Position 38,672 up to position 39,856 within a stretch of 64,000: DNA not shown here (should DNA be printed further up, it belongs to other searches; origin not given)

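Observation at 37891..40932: Uncharacterised three-gene operon built around a nitrilase-superfamily protein inside a defence island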

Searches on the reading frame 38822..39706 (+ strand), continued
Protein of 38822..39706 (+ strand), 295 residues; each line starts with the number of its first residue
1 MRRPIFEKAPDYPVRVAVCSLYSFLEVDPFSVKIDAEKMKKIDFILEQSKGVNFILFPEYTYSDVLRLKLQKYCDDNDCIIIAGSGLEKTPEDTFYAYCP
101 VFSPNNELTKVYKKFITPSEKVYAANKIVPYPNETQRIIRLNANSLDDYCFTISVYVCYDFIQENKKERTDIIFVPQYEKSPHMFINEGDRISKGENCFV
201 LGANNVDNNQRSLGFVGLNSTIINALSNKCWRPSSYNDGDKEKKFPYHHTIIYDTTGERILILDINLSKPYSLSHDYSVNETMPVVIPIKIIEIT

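Call 36: search_protein_families(library=padloc, proteins=[L012:4951-6990:+, L012:6977-8845:+, L012:11249-11644:+, L012:12638-13855:-, L013:7850-8812:-, L013:11482-12168:+, L015:6799-8055:+, L015:8402-9100:+, L015:4716-5816:+, L005:8011-8886:+], max_evalue=0.01)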
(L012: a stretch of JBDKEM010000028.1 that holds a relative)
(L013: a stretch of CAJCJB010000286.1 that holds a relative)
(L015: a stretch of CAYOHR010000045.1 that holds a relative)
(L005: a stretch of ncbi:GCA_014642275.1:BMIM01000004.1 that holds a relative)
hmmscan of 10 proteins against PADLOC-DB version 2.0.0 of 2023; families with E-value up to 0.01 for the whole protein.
L012:4951-6990:+ (680 aa): 115 families (the best 25 are shown)
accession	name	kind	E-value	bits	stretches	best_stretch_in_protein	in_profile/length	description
PDLC00063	GajA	-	4.1e-178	592.1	1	1-678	1-664/679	AAA ATPase domain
PDLC00065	GajA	-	6e-177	588.4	1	1-677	1-667/670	AAA ATPase domain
PDLC00093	GajA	-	1.3e-147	491.6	1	1-675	1-720/736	AAA ATPase domain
PDLC00095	GajA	-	8.6e-130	432.6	2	193-675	227-731/752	AAA ATPase domain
PDLC00079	GajA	-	1.7e-129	431.7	1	1-675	1-701/702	AAA ATPase domain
PDLC00068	GajA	-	2.6e-98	328.3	2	193-523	5-337/545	AAA ATPase domain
PDLC00088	GajA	-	7.7e-92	307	1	309-675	1-371/372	AAA ATPase domain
PDLC00082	GajA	-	2.5e-83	278.7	1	1-674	1-693/694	AAA ATPase domain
PDLC00076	GajA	-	2.3e-62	209.4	1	1-596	1-575/700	AAA ATPase domain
PDLC00069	GajA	-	2.2e-54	183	1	1-583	1-562/687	AAA ATPase domain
PDLC02979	AriA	-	2.5e-54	183.5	1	1-393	1-373/373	-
PDLC00077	GajA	-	2.1e-53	179.8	1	1-603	1-578/616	AAA ATPase domain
PDLC00096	GajA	-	1.2e-41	141.2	2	235-535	194-471/630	AAA ATPase domain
PDLC00091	GajA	-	3.2e-41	139.9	2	109-677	52-623/627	AAA ATPase domain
PDLC00071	GajA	-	1.4e-40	137.7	2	309-535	248-452/588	AAA ATPase domain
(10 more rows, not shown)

L012:6977-8845:+ (623 aa): 47 families (the best 25 are shown)
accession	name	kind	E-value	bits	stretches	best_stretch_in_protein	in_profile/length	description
PDLC00135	GajB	-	1.4e-157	524.2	1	1-616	1-602/603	UrvD helicase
PDLC00113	GajB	-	9.8e-117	388.9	1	5-617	12-577/579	UrvD helicase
PDLC00143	GajB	-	1.2e-101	339.2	1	8-613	11-627/632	UrvD helicase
PDLC00111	GajB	-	7.2e-99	330.1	1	8-615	11-623/625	UrvD helicase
PDLC00128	GajB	-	1.7e-97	325.7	2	144-614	217-682/685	UrvD helicase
PDLC00125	GajB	-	1.8e-97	325.7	3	126-491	169-510/669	UrvD helicase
PDLC00137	GajB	-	8.5e-68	227.7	3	8-140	14-155/679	UrvD helicase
PDLC00115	GajB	-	8e-61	204.3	2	120-374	16-247/537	UrvD helicase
PDLC00119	GajB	-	4.1e-54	182.5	3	147-329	178-358/565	UrvD helicase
PDLC00109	GajB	-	1.6e-47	160.3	1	20-561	6-504/647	UrvD helicase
PDLC00127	GajB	-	1.6e-32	110.8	2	14-275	14-291/594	UrvD helicase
PDLC00117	GajB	-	3.1e-30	103.2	1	15-592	22-574/604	UrvD helicase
PDLC03802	RTasHel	-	7.3e-29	99.1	1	20-311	18-308/675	DRT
PDLC00107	GajB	-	1.9e-24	84.2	1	11-590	19-554/587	UrvD helicase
PDLC00118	GajB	-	1.1e-23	82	1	21-310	6-273/515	UrvD helicase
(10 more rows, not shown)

L012:11249-11644:+ (132 aa): 0 families

L012:12638-13855:- (406 aa): 0 families

L013:7850-8812:- (321 aa): 0 families

L013:11482-12168:+ (229 aa): 0 families

L015:6799-8055:+ (419 aa): 0 families

L015:8402-9100:+ (233 aa): 0 families

L015:4716-5816:+ (367 aa): 0 families

L005:8011-8886:+ (292 aa): 0 families

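Call 38: predict_structure(alignment_id=A1)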
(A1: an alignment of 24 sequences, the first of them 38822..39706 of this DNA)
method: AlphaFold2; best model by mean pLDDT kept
length: 295 residues; sequences in the alignment: 24
mean_pLDDT: 88.5   pTM: 0.89
mean pLDDT of the five models: 88.5, 88.3, 86.3, 85.6, 82.0
residues with pLDDT >= 90: 199; 70-90: 64; 50-70: 23; < 50: 9
segments of 3 or more residues with pLDDT < 50: 1-5
pLDDT, mean of each block of 10 residues (from residue 1): 54 95 91 96 98 97 98 97 97 96 95 93 91 94 63 94 90 92 89 90 87 92 92 79 71 94 92 61 88 92
secondary structure, 60 per line:
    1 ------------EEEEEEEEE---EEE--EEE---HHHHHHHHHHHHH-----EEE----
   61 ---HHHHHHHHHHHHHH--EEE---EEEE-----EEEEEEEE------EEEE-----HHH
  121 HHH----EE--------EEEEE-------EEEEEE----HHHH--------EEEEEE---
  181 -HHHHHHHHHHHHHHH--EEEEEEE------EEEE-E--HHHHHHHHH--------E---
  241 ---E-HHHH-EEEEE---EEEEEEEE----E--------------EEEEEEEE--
elements in order: E13-21 E25-27 E30-32 H36-48 E54-56 H64-77 E80-82 E86-89 E95-102 E109-112 H118-123 E138-142 E150-155 H160-163 E172-177 H182-196 E199-205 E212-215 H220-228 H246-249 E251-255 E259-266 E286-293

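Call 42: fold_search(model_id=the predicted structure, library=pdb)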
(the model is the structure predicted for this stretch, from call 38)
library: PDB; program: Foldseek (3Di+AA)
matches with E <= 10: 477; with E <= 0.001: 128
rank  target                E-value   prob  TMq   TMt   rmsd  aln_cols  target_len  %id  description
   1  2vhi_C                6.4e-11  1.00  0.52  0.41   9.0       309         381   13  Crystal structure of a pyrimidine degrading enzyme from Drosophila melanogaster (released 2008-03-25)
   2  5h8k_H                8.7e-11  1.00  0.54  0.57   6.1       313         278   14  Crystal structure of Medicago truncatula N-carbamoylputrescine amidohydrolase (MtCPA) C158S mutant (released 2016-04-20)
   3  6ypa_B                1.9e-10  1.00  0.54  0.59   6.9       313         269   16  The C146A variant of an amidase from Pyrococcus horikoshii with bound glutaramide (released 2020-06-03)
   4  5g3p_B                2.0e-10  1.00  0.50  0.46   5.5       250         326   15  Bacillus cereus formamidase (BceAmiF) acetylated at the active site. (released 2017-04-12)
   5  5g3p_C                2.2e-10  1.00  0.50  0.46   5.5       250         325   15  Bacillus cereus formamidase (BceAmiF) acetylated at the active site. (released 2017-04-12)
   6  5g3o_F                2.6e-10  1.00  0.49  0.52   5.4       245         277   13  Bacillus cereus formamidase (BceAmiF) inhibited with urea. (released 2017-04-12)
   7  5h8l_I                2.6e-10  1.00  0.51  0.51   8.1       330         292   13  Crystal structure of Medicago truncatula N-carbamoylputrescine amidohydrolase (MtCPA) C158S mutant in complex with put (released 2016-04-20)
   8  5g3o_E                2.7e-10  1.00  0.50  0.53   5.2       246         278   14  Bacillus cereus formamidase (BceAmiF) inhibited with urea. (released 2017-04-12)
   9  2vhi_E                2.7e-10  1.00  0.50  0.40   9.3       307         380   13  Crystal structure of a pyrimidine degrading enzyme from Drosophila melanogaster (released 2008-03-25)
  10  9wpo_D                2.9e-10  1.00  0.53  0.60   4.9       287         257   12  Crystal structure of the nitrilase superfamily protein CJ1056C from Campylobacter jejuni in space group P21 (released 2025-10-08)
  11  1f89_A                2.9e-10  1.00  0.55  0.60   7.0       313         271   14  Crystal structure of Saccharomyces cerevisiae Nit3, a member of branch 10 of the nitrilase superfamily (released 2001-10-04)
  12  6ypa_D                2.9e-10  1.00  0.51  0.56   6.1       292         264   14  The C146A variant of an amidase from Pyrococcus horikoshii with bound glutaramide (released 2020-06-03)
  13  2vhh_B                3.1e-10  1.00  0.55  0.44   8.8       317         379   13  Crystal structure of a pyrimidine degrading enzyme from Drosophila melanogaster (released 2008-03-25)
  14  5g3o_C                3.3e-10  1.00  0.49  0.53   5.2       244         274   14  Bacillus cereus formamidase (BceAmiF) inhibited with urea. (released 2017-04-12)
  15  9wpn_A                3.7e-10  1.00  0.50  0.56   5.1       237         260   14  Crystal structure of the nitrilase superfamily protein CJ1056C from Campylobacter jejuni in space group P212121 (released 2025-10-08)
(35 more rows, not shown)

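Call 68: find_related_loci(query=A1, collection=metagenome_contigs, flank=10000)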
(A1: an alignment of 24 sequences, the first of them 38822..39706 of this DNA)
Query A1 (295 aa) in metagenome_contigs; peptide patterns used: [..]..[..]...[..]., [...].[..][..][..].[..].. (x = any residue, [..] = any of these).
247 stretches matched a pattern; 11 encode a relative of the query (tblastn E <= 1e-3); 11 distinct loci.
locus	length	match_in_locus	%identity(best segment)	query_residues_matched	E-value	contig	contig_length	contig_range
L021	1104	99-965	55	1-294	3e-108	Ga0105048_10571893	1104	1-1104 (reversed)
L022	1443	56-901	48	6-289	2e-85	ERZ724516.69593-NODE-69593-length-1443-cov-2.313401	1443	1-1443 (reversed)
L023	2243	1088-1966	46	1-294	1e-77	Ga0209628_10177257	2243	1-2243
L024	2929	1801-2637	42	1-284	1e-71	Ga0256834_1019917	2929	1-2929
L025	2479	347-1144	47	1-270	1e-69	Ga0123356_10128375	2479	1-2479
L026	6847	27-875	41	1-287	1e-66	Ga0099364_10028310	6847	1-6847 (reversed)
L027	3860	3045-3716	43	1-227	1e-49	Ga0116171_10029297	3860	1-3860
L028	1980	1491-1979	48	6-171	4e-45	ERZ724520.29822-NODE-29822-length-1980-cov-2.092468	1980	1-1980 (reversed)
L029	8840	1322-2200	32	1-289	6e-37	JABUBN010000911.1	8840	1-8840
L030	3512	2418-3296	32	1-289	5e-37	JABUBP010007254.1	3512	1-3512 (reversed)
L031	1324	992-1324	54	1-112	5e-32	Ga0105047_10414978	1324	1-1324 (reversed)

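Call 69: find_related_loci(query=A1, collection=viral_contigs, flank=10000)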
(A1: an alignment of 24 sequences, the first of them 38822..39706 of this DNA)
Query A1 (295 aa) in viral_contigs; peptide patterns used: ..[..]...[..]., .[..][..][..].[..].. (x = any residue, [..] = any of these).
80 stretches matched a pattern, but none encodes a relative of the query by tblastn (E <= 1e-3).

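Call 73: search_protein_families(library=padloc, alignment_id=A5, max_evalue=0.00001)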
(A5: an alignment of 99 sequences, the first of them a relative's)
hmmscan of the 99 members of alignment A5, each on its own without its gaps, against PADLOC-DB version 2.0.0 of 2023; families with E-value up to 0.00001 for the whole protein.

A. member 1, L001:4520-5227:+ (236 aa): 0 families

B. families by the number of members that match (of 99 scanned): 184 families (the first 25 are shown)
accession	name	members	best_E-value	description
PDLC00135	GajB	2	1.4e-157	UrvD helicase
PDLC00113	GajB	2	9.8e-117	UrvD helicase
PDLC00143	GajB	2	1.2e-101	UrvD helicase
PDLC00128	GajB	2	1.7e-97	UrvD helicase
PDLC00137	GajB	2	8.5e-68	UrvD helicase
PDLC00119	GajB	2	4.1e-54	UrvD helicase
PDLC00109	GajB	2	1.6e-47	UrvD helicase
PDLC00117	GajB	2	1.3e-44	UrvD helicase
PDLC03802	RTasHel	2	1.9e-42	DRT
PDLC00132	GajB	2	2.2e-36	UrvD helicase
PDLC00114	GajB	2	2.6e-35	UrvD helicase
PDLC00127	GajB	2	1.6e-32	UrvD helicase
PDLC00103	GajB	2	1.5e-29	UrvD helicase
PDLC00130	GajB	2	1.7e-29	UrvD helicase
PDLC00107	GajB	2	6.3e-28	UrvD helicase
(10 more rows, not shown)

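Call 74: search_protein_families(library=padloc, proteins=[L029:2580-4148:-, L029:4312-6570:-, L002:11274-12713:-, L004:7886-8980:+, L005:11038-11562:+], max_evalue=0.0001)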
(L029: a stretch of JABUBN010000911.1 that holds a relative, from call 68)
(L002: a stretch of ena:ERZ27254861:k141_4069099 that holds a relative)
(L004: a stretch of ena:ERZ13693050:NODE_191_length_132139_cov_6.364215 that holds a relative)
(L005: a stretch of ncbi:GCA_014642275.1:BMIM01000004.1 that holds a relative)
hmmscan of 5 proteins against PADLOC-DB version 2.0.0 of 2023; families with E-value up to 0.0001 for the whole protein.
L029:2580-4148:- (523 aa): 0 families

L029:4312-6570:- (753 aa): 0 families

L002:11274-12713:- (480 aa): 0 families

L004:7886-8980:+ (365 aa): 9 families
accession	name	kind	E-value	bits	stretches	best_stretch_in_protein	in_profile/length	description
PDLC05007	PDC-S35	-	1.4e-89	298.5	1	148-365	72-277/278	-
PDLC05004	PDC-S35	-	1.2e-79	265.7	1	185-364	87-263/265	-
PDLC05005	PDC-S35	-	7e-78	260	1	122-365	21-262/264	-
PDLC05006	PDC-S35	-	4.5e-48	161.6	1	200-365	61-231/231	-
PDLC05003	PDC-S35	-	4.3e-44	148.9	1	202-364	71-239/245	-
PDLC00729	Effector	-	1.1e-10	39.4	1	266-346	52-129/310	TIR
PDLC00731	Effector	-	1.3e-08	32.1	1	259-342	195-278/306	TIR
PDLC00732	Effector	-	6.9e-07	26.5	1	261-343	193-275/301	TIR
PDLC02371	PycTIR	-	7.3e-05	20.3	0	258-343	190-263/288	-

L005:11038-11562:+ (175 aa): 0 families

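Call 81: search_dna_similar(query=window:38822-39706:+, collection=plasmids, mode=protein, max_evalue=0.001, max_rows=15)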
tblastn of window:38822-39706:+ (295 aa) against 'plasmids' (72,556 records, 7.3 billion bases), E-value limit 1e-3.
No match.

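Call 82: search_dna_similar(query=window:38822-39706:+, collection=phages, mode=protein, max_evalue=0.001, max_rows=15)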
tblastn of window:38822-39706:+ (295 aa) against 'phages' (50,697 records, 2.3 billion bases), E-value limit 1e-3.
No match.
